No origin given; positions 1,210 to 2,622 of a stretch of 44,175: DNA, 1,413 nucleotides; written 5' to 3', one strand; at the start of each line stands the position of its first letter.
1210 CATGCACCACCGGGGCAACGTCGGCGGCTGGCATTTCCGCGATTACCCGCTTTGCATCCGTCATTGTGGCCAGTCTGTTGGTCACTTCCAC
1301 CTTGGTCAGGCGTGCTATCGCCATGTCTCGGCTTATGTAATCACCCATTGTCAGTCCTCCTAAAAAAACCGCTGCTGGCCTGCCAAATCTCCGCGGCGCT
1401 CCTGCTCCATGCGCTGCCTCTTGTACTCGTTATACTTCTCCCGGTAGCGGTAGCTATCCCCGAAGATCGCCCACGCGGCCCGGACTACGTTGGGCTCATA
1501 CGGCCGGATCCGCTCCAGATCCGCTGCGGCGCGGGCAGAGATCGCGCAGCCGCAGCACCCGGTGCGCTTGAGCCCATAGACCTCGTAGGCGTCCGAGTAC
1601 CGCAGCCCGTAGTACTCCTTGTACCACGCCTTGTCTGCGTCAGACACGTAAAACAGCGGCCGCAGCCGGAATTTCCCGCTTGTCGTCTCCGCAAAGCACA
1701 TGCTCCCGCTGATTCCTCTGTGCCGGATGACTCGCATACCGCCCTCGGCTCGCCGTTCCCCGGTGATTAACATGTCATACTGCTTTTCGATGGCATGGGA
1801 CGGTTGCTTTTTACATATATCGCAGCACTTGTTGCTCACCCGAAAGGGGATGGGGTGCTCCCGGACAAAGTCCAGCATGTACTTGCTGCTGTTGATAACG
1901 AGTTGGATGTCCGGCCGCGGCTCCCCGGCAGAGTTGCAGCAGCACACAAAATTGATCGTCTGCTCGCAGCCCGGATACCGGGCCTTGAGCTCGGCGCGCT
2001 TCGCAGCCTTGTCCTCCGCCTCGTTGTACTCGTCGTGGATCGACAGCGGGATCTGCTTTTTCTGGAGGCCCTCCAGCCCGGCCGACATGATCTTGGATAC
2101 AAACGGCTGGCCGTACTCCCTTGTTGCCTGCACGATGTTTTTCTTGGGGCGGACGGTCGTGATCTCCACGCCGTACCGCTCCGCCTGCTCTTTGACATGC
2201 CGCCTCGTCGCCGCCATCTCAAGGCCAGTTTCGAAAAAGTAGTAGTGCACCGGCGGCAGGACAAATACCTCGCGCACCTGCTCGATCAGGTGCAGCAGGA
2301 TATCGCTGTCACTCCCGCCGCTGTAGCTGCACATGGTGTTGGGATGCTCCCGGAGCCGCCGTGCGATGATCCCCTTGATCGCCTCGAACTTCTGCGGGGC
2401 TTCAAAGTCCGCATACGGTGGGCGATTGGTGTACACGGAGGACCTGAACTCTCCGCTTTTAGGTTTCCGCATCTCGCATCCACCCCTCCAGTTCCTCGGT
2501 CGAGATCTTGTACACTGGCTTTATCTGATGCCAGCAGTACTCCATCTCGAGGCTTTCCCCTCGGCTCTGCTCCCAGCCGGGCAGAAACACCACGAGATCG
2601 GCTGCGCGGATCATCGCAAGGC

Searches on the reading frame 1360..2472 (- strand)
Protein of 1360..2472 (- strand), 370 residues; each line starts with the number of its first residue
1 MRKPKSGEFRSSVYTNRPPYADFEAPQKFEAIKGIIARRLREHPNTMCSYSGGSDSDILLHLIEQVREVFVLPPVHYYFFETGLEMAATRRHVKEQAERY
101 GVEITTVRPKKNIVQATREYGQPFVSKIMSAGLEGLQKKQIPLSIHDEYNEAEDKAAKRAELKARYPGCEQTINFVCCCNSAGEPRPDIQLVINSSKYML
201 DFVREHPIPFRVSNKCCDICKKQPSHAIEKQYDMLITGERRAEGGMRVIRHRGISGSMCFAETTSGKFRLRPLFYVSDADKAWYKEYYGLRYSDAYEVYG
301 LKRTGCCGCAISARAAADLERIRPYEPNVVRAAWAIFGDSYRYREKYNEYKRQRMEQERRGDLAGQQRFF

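Call 7: search_protein_families(library=pfam, proteins=[window:1360-2472:-], max_evalue=0.01)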
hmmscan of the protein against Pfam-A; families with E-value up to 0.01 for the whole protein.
window:1360-2472:- (370 aa): 2 families
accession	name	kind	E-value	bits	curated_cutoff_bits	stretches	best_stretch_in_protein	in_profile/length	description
PF01507.26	PAPS_reduct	-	1.1e-12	48.8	22.5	1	46-123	2-74/175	Phosphoadenosine phosphosulfate reductase domain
PF01171.26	ATP_bind_3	-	0.0063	16.7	27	0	48-110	4-67/182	PP-loop family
